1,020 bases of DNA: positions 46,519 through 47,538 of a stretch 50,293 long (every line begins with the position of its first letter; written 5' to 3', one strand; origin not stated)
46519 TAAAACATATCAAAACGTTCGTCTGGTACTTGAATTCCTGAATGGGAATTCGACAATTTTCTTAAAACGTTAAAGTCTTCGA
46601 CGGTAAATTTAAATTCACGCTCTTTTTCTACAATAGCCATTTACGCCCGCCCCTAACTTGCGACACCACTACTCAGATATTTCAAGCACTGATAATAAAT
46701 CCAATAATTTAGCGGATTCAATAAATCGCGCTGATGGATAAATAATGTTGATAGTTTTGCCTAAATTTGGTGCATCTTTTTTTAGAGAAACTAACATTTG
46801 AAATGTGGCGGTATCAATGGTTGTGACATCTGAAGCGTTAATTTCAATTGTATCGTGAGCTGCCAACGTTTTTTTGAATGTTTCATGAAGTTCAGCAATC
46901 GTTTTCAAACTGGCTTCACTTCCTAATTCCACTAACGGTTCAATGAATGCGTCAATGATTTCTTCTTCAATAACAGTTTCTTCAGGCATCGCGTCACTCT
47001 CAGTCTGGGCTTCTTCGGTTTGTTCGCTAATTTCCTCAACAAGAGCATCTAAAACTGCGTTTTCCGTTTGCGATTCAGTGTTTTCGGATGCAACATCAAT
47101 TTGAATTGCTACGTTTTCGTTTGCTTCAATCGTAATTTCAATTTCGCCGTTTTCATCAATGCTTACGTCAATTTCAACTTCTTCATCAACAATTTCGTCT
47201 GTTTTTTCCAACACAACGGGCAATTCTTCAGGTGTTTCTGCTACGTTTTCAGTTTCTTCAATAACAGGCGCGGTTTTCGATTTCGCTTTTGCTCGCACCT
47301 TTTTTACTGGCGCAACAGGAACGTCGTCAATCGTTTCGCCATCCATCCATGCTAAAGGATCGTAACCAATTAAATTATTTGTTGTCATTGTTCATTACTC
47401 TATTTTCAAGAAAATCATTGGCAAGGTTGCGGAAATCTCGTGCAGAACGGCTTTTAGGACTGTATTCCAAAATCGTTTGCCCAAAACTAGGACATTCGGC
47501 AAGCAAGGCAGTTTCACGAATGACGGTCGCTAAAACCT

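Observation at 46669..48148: ParA-like ATPase translationally coupled to an acidic STAS-domain protein inside the che operon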

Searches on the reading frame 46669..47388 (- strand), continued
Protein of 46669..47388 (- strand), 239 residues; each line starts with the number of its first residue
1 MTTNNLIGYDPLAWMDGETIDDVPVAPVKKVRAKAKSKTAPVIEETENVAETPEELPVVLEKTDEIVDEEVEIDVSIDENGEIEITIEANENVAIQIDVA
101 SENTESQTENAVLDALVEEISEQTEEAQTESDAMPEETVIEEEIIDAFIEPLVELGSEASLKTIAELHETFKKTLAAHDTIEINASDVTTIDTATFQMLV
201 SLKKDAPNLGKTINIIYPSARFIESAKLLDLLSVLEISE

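Call 73: find_encoding_contigs(protein=P0238, flank=8000, max_places=2)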
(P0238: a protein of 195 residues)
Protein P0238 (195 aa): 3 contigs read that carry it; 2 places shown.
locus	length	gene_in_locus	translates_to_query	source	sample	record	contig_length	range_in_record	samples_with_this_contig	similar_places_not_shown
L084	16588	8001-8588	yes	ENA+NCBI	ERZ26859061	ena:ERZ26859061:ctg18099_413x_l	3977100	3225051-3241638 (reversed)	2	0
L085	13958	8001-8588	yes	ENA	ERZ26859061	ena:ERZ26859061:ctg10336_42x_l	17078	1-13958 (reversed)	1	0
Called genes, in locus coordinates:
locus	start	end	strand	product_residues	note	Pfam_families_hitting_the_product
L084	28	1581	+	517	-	PF01584:CheW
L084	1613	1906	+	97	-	PF01527:HTH_Tnp_1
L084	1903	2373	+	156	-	PF13276:HTH_21, PF00665:rve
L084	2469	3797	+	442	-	PF13701:DDE_Tnp_1_4, PF01609:DDE_Tnp_1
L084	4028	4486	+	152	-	PF00665:rve, PF13683:rve_3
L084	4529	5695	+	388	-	PF00672:HAMP (faint), PF13188:PAS_8 (faint), PF18947:HAMP_2 (weak), PF00015:MCPsignal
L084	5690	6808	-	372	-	PF01609:DDE_Tnp_1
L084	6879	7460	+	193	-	PF00015:MCPsignal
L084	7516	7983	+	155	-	PF01584:CheW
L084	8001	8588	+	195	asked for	PF01740:STAS (weak), PF13466:STAS_2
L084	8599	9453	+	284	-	PF03705:CheR_N, PF01739:CheR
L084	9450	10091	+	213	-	PF03975:CheD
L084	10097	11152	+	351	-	PF00072:Response_reg, PF01339:CheB_methylest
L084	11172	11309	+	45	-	-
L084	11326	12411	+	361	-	PF13546:DDE_5 (faint), PF01609:DDE_Tnp_1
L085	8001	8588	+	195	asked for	PF01740:STAS (weak), PF13466:STAS_2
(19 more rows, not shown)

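Call 74: find_encoding_contigs(protein=P0139, flank=8000, max_places=2)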
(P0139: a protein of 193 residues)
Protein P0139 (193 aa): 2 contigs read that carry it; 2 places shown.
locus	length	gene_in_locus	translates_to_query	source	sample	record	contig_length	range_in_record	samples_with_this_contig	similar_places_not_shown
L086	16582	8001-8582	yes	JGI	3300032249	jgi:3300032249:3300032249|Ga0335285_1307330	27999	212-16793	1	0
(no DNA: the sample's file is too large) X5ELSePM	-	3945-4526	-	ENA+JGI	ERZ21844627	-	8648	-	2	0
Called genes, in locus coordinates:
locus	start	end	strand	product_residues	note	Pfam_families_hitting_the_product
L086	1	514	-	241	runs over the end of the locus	?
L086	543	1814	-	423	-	PF00460:Flg_bb_rod, PF22692:LlgE_F_G_D1, PF07559:FlgE_D2, PF06429:Flg_bbr_C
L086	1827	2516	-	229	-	PF03963:FlgD, PF13861:FLgD_tudor, PF13860:FlgD_ig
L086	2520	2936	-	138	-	PF00460:Flg_bb_rod, PF06429:Flg_bbr_C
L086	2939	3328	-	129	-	PF00460:Flg_bb_rod (weak)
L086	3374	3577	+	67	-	-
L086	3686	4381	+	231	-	PF17656:ChapFlgA_N, PF08666:SAF (weak), PF13144:ChapFlgA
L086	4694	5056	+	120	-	PF00072:Response_reg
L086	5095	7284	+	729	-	PF01627:Hpt, PF02895:H-kinase_dim, PF02518:HATPase_c, PF01584:CheW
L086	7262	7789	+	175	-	PF01584:CheW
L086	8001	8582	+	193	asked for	PF01740:STAS (weak), PF13466:STAS_2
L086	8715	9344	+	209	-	PF03975:CheD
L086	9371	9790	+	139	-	PF00072:Response_reg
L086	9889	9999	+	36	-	-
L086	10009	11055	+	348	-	PF00072:Response_reg, PF01339:CheB_methylest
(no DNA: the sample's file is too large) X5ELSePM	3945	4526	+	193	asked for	PF01740:STAS (weak), PF13466:STAS_2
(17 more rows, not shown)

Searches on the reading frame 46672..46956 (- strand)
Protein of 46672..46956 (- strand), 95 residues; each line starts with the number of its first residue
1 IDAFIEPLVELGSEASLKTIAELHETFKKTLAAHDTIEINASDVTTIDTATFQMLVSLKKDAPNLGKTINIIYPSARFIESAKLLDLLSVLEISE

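Call 82: search_solved_structures(query=A5, max_evalue=10, show_alignments=4)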
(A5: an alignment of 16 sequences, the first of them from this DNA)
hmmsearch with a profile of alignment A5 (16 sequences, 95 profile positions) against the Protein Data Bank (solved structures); distinct sequences matched with E-value up to 10: 15.
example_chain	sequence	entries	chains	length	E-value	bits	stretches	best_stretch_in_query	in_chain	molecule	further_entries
1sbo_A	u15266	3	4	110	0.0018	21.5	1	8-88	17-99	Putative anti-sigma factor antagonist TM1442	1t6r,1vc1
6xbd_K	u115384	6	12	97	0.0064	19.7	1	38-86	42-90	Phospholipid ABC transporter-binding protein MlaB | Lipid asymmetry maintenance protein MlaB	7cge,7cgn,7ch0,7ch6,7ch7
6zy2_B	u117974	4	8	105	0.0071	19.5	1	38-86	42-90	ABC transporter maintaining OM lipid asymmetry, cytoplasmic STAS component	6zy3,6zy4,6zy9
6xgy_B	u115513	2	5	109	0.0077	19.4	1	38-86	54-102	ABC transporter maintaining OM lipid asymmetry, cytoplasmic STAS component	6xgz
6m36_B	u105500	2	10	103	0.069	16.4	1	7-93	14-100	Anti-sigma-B factor antagonist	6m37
9u9f_A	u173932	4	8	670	0.48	13.7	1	37-74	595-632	SULTR-like phosphorus distribution transporter | Os06g0143700 protein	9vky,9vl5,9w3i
3ntk_A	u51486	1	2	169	0.72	13.1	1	6-54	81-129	Maternal protein tudor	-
3nth_A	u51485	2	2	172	0.73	13.1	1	6-54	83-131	Maternal protein tudor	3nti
8bat_A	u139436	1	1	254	0.84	12.9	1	16-63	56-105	Geobacter lovleyi NADAR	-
4hyl_A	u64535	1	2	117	0.96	12.7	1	8-83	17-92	Stage II sporulation protein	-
7ch8_K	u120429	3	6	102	1.1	12.5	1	34-92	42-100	STAS domain-containing protein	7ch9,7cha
9u5s_A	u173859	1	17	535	1.5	12.1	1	5-53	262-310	Outer membrane lipoprotein BfpB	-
1orj_A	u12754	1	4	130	2.7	11.3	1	13-71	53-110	flagellar protein FliS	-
1ory_A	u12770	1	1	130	2.8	11.2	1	13-71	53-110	flagellar protein FliS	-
4iwb_A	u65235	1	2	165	3.9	10.7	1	13-71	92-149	FliC, FliS chimera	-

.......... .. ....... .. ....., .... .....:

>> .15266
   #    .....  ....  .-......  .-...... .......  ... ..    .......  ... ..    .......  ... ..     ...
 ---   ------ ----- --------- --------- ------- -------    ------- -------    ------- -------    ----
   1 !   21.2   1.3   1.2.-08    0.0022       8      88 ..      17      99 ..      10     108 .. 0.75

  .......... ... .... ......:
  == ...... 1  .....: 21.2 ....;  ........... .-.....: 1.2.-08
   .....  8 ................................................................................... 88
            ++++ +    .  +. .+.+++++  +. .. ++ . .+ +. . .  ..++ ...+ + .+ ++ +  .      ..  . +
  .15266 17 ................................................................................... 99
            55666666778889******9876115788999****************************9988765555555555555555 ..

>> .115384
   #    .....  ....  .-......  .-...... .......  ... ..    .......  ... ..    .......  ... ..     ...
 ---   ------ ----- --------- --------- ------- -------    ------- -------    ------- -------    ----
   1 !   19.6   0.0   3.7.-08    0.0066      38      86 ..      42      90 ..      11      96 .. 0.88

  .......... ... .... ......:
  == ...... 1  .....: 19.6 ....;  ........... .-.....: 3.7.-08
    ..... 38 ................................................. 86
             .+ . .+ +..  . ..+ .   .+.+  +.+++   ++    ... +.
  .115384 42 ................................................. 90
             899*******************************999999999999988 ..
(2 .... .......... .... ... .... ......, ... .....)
